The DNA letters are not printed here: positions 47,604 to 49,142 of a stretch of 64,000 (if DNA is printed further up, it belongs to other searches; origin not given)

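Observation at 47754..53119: Overlap-coupled chain: LLM monooxygenase, alpha/beta hydrolase, type-B carboxylesterase, double-PAS histidine kinase and REC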

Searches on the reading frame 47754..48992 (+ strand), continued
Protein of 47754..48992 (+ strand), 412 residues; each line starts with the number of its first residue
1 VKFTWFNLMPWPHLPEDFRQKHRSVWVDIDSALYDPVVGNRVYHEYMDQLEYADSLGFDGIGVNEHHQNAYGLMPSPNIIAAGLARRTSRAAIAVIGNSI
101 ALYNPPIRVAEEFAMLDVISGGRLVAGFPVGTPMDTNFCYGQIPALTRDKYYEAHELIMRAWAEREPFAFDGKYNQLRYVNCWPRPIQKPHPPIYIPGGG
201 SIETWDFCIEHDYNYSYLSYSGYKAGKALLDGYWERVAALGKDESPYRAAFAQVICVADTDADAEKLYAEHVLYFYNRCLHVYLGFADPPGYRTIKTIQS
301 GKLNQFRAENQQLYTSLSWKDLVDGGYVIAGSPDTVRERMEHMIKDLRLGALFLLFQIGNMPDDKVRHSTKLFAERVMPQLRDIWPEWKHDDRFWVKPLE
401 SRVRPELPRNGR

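Call 27: search_dna_similar(query=window:47754-48989:+, collection=plasmids, mode=protein, max_rows=40)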
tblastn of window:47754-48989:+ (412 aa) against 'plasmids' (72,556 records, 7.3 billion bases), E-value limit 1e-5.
Records with a match: 1011; places in all: 1324; records where one place covers at least 80% of the query: 466.
Best place of each record, by identity: <60% 1011.
By first word of the organism name: Rhizobium 265; Sinorhizobium 160; Ralstonia 132; Streptomyces 78; Rhodococcus 40; Agrobacterium 35; Mesorhizobium 18; Ensifer 17; Leisingera 17; Burkholderia 15; and 92 more.
By predicted mobility (MOB-suite, as given by PLSDB): non-mobilizable 486; conjugative 296; mobilizable 229.
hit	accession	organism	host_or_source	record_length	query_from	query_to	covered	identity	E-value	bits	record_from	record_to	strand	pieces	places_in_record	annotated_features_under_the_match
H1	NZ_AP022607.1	Mycobacterium branderi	-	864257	1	395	96%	48.1%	5e-116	379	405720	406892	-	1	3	LLM class flavin-dependent oxidoreductase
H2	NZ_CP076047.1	Rhodococcus sp. USK10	-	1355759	1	395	96%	38.3%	5e-77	267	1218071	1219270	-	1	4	record has no annotation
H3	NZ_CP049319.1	Caballeronia sp. SBC2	whole organism,soil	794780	1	395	96%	37.7%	3e-77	267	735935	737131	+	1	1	LLM class flavin-dependent oxidoreductase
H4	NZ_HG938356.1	Neorhizobium galegae bv. officinalis bv. officinalis str. ...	Galega officinalis root nodule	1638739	1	383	93%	38.4%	4e-82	281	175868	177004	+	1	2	record has no annotation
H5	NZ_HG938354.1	Neorhizobium galegae bv. orientalis str. HAMBI 540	Galega orientalis root nodule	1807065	1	383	93%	38.4%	4e-82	281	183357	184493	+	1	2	record has no annotation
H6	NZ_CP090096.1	Neorhizobium galegae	Galega,Cell culture,Plant nodule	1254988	1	384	93%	38.1%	2e-81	280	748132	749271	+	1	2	record has no annotation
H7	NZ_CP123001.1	Neorhizobium petrolearium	single cell,petroleum contaminated soil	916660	1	384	93%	37.8%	4e-81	279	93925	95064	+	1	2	LLM class flavin-dependent oxidoreductase | alpha/beta hydrolase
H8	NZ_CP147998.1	Neorhizobium sp. EC2-8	-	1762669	1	384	93%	37.2%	9e-63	267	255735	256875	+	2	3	record has no annotation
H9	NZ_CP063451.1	Rhodococcus pyridinivorans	oil-polluted soil,Libyan oil-polluted ...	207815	1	399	97%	35.3%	4e-72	253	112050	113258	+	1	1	LLM class flavin-dependent oxidoreductase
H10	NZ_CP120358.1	Rhodococcus rhodochrous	single cell,petroleum contaminated soil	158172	1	399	97%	35.3%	7e-72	252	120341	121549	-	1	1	LLM class flavin-dependent oxidoreductase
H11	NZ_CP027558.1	Rhodococcus rhodochrous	mixed culture,sewage tank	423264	1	399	97%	35.3%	9e-72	251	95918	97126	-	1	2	LLM class flavin-dependent oxidoreductase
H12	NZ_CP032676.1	Rhodococcus rhodochrous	cell culture,soil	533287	1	399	97%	35.0%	2e-71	251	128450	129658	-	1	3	LLM class flavin-dependent oxidoreductase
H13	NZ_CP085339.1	Haladaptatus halobius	cell culture,saline soil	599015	6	384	92%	35.8%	5e-58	212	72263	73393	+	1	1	LLM class flavin-dependent oxidoreductase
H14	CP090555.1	Neorhizobium galegae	Galega,Cell culture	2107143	1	381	92%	34.9%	9e-64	228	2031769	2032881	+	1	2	LLM class flavin-dependent oxidoreductase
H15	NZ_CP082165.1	Bradyrhizobium sp. 186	Acmispon strigosus,cell culture,root ...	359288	2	384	93%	34.2%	6e-64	229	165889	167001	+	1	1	LLM class flavin-dependent oxidoreductase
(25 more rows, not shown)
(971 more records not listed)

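Call 28: get_annotated_region(hit=H7, flank=8000)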
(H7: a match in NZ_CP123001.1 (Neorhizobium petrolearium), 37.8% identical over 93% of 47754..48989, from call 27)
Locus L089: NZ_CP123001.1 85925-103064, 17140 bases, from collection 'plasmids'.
description: Neorhizobium petrolearium strain OS53 plasmid unnamed1, complete sequence
organism: Neorhizobium petrolearium (NCBI taxid 515361)
taxonomy: Bacteria; Pseudomonadota; Alphaproteobacteria; Hyphomicrobiales; Rhizobiaceae; Neorhizobium; Neorhizobium petrolearium
host: -; source: single cell,petroleum contaminated soil; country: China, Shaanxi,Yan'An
typing (MOB-suite, as given by PLSDB): non-mobilizable
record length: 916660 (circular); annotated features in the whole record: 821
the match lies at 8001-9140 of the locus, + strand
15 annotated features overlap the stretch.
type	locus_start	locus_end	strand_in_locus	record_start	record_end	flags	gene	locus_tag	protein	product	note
CDS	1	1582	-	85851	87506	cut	-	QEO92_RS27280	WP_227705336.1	thiamine pyrophosphate-requiring protein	-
CDS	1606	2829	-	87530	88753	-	-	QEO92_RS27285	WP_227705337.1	alpha-hydroxy acid oxidase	-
CDS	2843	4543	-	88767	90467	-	-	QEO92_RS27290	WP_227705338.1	thiamine pyrophosphate-requiring protein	-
CDS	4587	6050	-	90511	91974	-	-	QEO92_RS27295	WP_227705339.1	NAD-dependent succinate-semialdehyde dehydrogenase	-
CDS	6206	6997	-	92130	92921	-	-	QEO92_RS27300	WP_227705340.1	SDR family NAD(P)-dependent oxidoreductase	-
CDS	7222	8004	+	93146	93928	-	-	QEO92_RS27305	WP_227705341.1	alpha/beta hydrolase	-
CDS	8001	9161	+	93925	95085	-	-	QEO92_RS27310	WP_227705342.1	LLM class flavin-dependent oxidoreductase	-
CDS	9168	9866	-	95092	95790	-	-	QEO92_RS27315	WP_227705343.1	GntR family transcriptional regulator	-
CDS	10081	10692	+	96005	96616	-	-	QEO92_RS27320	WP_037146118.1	NAD(P)H-dependent oxidoreductase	-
CDS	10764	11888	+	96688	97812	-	-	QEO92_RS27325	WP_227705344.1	LLM class flavin-dependent oxidoreductase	-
CDS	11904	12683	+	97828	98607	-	-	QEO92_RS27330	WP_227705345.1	alpha/beta hydrolase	-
CDS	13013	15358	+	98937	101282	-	-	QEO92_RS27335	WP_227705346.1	xanthine dehydrogenase family protein molybdopterin-binding subunit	-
CDS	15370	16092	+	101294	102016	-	-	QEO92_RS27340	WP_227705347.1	enoyl-CoA hydratase/isomerase family protein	-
CDS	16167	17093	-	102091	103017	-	-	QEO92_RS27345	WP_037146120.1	acyl-ACP thioesterase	-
CDS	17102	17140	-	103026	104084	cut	-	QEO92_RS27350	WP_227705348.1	alcohol dehydrogenase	-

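Call 29: get_annotated_region(hit=H1, flank=8000)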
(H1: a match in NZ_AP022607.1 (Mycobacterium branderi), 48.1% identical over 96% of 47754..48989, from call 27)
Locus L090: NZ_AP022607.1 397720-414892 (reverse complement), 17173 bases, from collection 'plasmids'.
description: Mycobacterium branderi strain JCM 12687 plasmid pJCM12687
organism: Mycobacterium branderi (NCBI taxid 43348)
taxonomy: Bacteria; Actinomycetota; Actinomycetes; Mycobacteriales; Mycobacteriaceae; Mycobacterium; Mycobacterium branderi
host: -; source: -; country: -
typing (MOB-suite, as given by PLSDB): non-mobilizable
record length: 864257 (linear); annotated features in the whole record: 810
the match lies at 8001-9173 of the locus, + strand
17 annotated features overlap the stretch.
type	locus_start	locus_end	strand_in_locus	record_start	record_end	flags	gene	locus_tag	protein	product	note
CDS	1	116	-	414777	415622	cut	-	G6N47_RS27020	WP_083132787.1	mycofactocin-coupled SDR family oxidoreductase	-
CDS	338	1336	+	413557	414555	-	-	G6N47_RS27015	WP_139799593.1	LLM class flavin-dependent oxidoreductase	-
CDS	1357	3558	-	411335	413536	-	-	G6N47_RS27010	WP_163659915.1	LuxR C-terminal-related transcriptional regulator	GO:0006355 - regulation of DNA-templated transcription [Evidence IEA]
CDS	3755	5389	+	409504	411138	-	-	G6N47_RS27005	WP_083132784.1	helix-turn-helix domain-containing protein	-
CDS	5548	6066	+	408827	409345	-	-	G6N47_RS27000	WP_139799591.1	hypothetical protein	-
CDS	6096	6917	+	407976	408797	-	-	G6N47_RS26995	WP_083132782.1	alpha/beta hydrolase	-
CDS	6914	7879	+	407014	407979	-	-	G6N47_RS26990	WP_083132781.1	DUF1028 domain-containing protein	-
CDS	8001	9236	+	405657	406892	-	-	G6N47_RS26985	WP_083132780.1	LLM class flavin-dependent oxidoreductase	-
CDS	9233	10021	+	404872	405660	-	-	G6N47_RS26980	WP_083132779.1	alpha/beta hydrolase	-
CDS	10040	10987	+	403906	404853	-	-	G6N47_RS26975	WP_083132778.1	alpha/beta hydrolase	-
CDS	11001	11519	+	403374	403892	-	-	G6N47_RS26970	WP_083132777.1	flavin reductase family protein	-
CDS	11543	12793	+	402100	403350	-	-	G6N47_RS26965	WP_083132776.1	bifunctional 3,4-dihydroxy-2-butanone-4-phosphate synthase/GTP cyclohydrolase II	-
CDS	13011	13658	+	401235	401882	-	-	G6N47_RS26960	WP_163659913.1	TetR/AcrR family transcriptional regulator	GO:0006355 - regulation of DNA-templated transcription [Evidence IEA]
CDS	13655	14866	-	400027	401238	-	-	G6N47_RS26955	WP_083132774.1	M20 family metallopeptidase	-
CDS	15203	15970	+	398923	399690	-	-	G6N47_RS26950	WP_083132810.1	ABC transporter permease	-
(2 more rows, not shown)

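Call 60: predict_structure(alignment_id=A2)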
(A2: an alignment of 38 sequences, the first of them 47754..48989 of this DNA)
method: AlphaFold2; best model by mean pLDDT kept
length: 412 residues; sequences in the alignment: 38
mean_pLDDT: 78.5   pTM: 0.84
mean pLDDT of the five models: 78.5, 71.0, 66.3, 66.0, 64.5
residues with pLDDT >= 90: 122; 70-90: 186; 50-70: 71; < 50: 33
segments of 3 or more residues with pLDDT < 50: 68-70, 100-103, 129-133, 135-143, 287-294
pLDDT, mean of each block of 10 residues (from residue 1): 81 77 71 81 87 94 62 68 90 74 64 87 74 45 59 80 85 76 80 65 76 80 84 92 91 93 92 81 51 48 56 79 92 98 95 81 85 97 91 86 74 47
secondary structure, 60 per line:
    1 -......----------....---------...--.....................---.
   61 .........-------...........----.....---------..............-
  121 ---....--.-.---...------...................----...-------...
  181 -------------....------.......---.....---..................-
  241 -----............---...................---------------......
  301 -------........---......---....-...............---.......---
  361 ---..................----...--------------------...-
elements in order: E2-7 H18-21 H36-56 E60-64 H65-69 H77-87 E92-96 H106-119 E124-127 H145-163 E168-170 E178-180 E194-197 H204-210 E214-218 H222-239 E249-257 H261-279 H295-300 H308-315 H319-324 E328-331 H333-347 E351-357 H364-381
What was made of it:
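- On Luciferase-like monooxygenase superfamily (Pfam PF00296; class C flavin monooxygenases): AF2 model with pLDDT 78.5 and pTM 0.84 (call 60).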

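Call 62: fold_search(model_id=the predicted structure, library=pdb)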
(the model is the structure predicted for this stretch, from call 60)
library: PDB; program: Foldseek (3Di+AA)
matches with E <= 10: 1045; with E <= 0.001: 144
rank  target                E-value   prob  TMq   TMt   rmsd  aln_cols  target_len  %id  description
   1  7bip_A                4.1e-19  1.00  0.64  0.79   6.3       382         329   21  Crystal structure of monooxygenase RslO1 from Streptomyces bottropensis (released 2021-01-20)
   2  2i7g_A                1.1e-17  1.00  0.63  0.75   6.6       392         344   20  Crystal Structure of Monooxygenase from Agrobacterium tumefaciens (released 2006-10-03)
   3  2i7g_B                1.4e-17  1.00  0.63  0.74   7.0       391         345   20  Crystal Structure of Monooxygenase from Agrobacterium tumefaciens (released 2006-10-03)
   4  8cbb_A                1.2e-15  1.00  0.65  0.77   6.4       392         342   20  Structure of homodimeric luciferase from Enhygromyxa salina (released 2024-02-07)
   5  8cbb_D                3.5e-15  1.00  0.63  0.75   6.9       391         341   20  Structure of homodimeric luciferase from Enhygromyxa salina (released 2024-02-07)
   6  4uwm_B                5.2e-15  1.00  0.59  0.67   7.4       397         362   20  Type II Baeyer-Villiger monooxygenase.The oxygenating constituent of 3,6-diketocamphane monooxygenase from CAM plasmid (released 2015-08-26)
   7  8cbb_B                5.8e-15  1.00  0.61  0.71   7.2       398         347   19  Structure of homodimeric luciferase from Enhygromyxa salina (released 2024-02-07)
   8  5aec_A                9.6e-15  1.00  0.59  0.66   7.4       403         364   20  Type II Baeyer-Villiger monooxygenase.The oxygenating constituent of 3,6-diketocamphane monooxygenase from CAM plasmid (released 2015-09-09)
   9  1luc_B                1.3e-14  1.00  0.61  0.76   4.9       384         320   18  BACTERIAL LUCIFERASE (released 1996-12-07)
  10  1luc_A                1.4e-14  1.00  0.62  0.77   5.9       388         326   18  BACTERIAL LUCIFERASE (released 1996-12-07)
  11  7jw9_A                2.4e-14  1.00  0.56  0.61   7.8       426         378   20  Ternary cocrystal structure of alkanesulfonate monooxygenase MsuD from Pseudomonas fluorescens (released 2021-05-26)
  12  8k74_B                2.7e-14  1.00  0.60  0.74   5.9       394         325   20  A novel monooxygenase (released 2024-07-31)
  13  1xkj_A                3.0e-14  1.00  0.62  0.77   4.9       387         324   18  BACTERIAL LUCIFERASE BETA2 HOMODIMER (released 1997-07-07)
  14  5aec_B                3.0e-14  1.00  0.59  0.66   7.8       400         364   20  Type II Baeyer-Villiger monooxygenase.The oxygenating constituent of 3,6-diketocamphane monooxygenase from CAM plasmid (released 2015-09-09)
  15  8cbb_C                3.1e-14  1.00  0.64  0.73   7.4       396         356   19  Structure of homodimeric luciferase from Enhygromyxa salina (released 2024-02-07)
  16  4uwm_A                3.3e-14  1.00  0.59  0.66   7.4       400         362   20  Type II Baeyer-Villiger monooxygenase.The oxygenating constituent of 3,6-diketocamphane monooxygenase from CAM plasmid (released 2015-08-26)
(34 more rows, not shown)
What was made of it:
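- On Luciferase-like monooxygenase superfamily (Pfam PF00296; class C flavin monooxygenases): Foldseek probability 1.00 to 7bip, 2i7g, 8cbb, 4uwm and 1luc, with TM 0.66-0.79 normalised by target length (call 62).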

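Call 72: search_protein_families(library=pfam, proteins=[L058:8286-9179:+, L060:13014-14315:+, L026:8313-9962:+, L042:16169-17104:-, L068:12086-12625:+, L090:11001-11516:+, L089:10081-10689:+, L090:10040-10984:+])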
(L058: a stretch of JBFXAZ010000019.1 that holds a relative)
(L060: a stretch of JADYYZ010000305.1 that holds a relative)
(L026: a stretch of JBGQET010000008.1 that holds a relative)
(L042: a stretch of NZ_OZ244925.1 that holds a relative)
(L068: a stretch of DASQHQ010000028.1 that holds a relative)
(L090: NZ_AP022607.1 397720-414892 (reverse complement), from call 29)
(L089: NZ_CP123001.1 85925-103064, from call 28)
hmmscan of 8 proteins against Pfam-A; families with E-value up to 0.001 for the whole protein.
L058:8286-9179:+ (298 aa): 3 families
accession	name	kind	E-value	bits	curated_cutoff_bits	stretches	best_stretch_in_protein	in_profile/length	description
PF13561.12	adh_short_C2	-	1.5e-60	205.1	27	1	28-261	6-235/236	Enoyl-(Acyl carrier protein) reductase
PF00106.31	adh_short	-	3e-48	164.3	26.6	1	19-212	1-190/195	short chain dehydrogenase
PF08659.16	KR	-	5.1e-11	43.3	22.6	1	22-184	4-162/180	KR domain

L060:13014-14315:+ (434 aa): 3 families
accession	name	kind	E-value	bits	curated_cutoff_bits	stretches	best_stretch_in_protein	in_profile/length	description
PF02771.21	Acyl-CoA_dh_N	-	4.6e-22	78.9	22.9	1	67-178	3-113/113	Acyl-CoA dehydrogenase, N-terminal domain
PF02770.24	Acyl-CoA_dh_M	-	1.1e-21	77.3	33.3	1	182-275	1-96/97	Acyl-CoA dehydrogenase, middle domain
PF00441.29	Acyl-CoA_dh_1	-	1.4e-05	25.7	22.4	1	333-431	56-149/150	Acyl-CoA dehydrogenase, C-terminal domain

L026:8313-9962:+ (550 aa): 2 families
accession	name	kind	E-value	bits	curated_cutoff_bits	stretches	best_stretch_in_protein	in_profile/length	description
PF00501.34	AMP-binding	-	7.3e-53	180.2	29.9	1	32-388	10-368/384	AMP-binding enzyme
PF13193.12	AMP-binding_C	-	5.7e-20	72.5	24.5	1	459-534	1-76/76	AMP-binding enzyme C-terminal domain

L042:16169-17104:- (311 aa): 2 families
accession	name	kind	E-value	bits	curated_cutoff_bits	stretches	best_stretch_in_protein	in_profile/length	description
PF00378.25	ECH_1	-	3.3e-45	154.8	27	1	62-310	4-250/251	Enoyl-CoA hydratase/isomerase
PF16113.10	ECH_2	-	4e-20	73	27.2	1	65-240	2-178/335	Enoyl-CoA hydratase/isomerase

L068:12086-12625:+ (180 aa): 2 families
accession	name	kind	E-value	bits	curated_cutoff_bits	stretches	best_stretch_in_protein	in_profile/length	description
PF03358.20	FMN_red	-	4.2e-23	82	24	1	4-143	3-141/152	NADPH-dependent FMN reductase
PF02525.22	Flavodoxin_2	-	0.00093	19.4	27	0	6-95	5-103/198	Flavodoxin-like fold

L090:11001-11516:+ (172 aa): 1 family
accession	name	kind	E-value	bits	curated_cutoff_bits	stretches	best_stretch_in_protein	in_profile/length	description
PF01613.24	Flavin_Reduct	-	3.1e-36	125.2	27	1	26-169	2-152/153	Flavin reductase like domain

L089:10081-10689:+ (203 aa): 2 families
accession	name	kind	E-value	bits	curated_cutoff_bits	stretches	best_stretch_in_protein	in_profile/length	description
PF03358.20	FMN_red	-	2.6e-26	92.5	24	1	9-148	3-142/152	NADPH-dependent FMN reductase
PF02525.22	Flavodoxin_2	-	0.00012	22.3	27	1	16-99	10-103/198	Flavodoxin-like fold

L090:10040-10984:+ (315 aa): 7 families
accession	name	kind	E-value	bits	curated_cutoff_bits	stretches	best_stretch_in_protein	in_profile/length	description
PF07859.19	Abhydrolase_3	-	3e-80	269.4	25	1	78-284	1-209/210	alpha/beta hydrolase fold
PF20434.5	BD-FAE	-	1e-25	91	26.8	1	71-170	9-111/215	BD-FAE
PF00135.34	COesterase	-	5.8e-15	55.7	27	1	66-168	90-203/515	Carboxylesterase family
PF12697.13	Abhydrolase_6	-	2.5e-06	28.7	26.3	1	78-272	1-198/217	Alpha/beta hydrolase family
PF01738.24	DLH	-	2e-05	24.7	21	1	242-308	145-213/217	Dienelactone hydrolase family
PF00326.27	Peptidase_S9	-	0.00033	20.6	22.6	0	126-166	45-82/213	Prolyl oligopeptidase family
PF12146.15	Hydrolase_4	-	0.00048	19.9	27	0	197-284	156-235/239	Serine aminopeptidase, S33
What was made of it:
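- A second esterase of another family follows the A-B-type pair in M. branderi (calls 29, 72).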
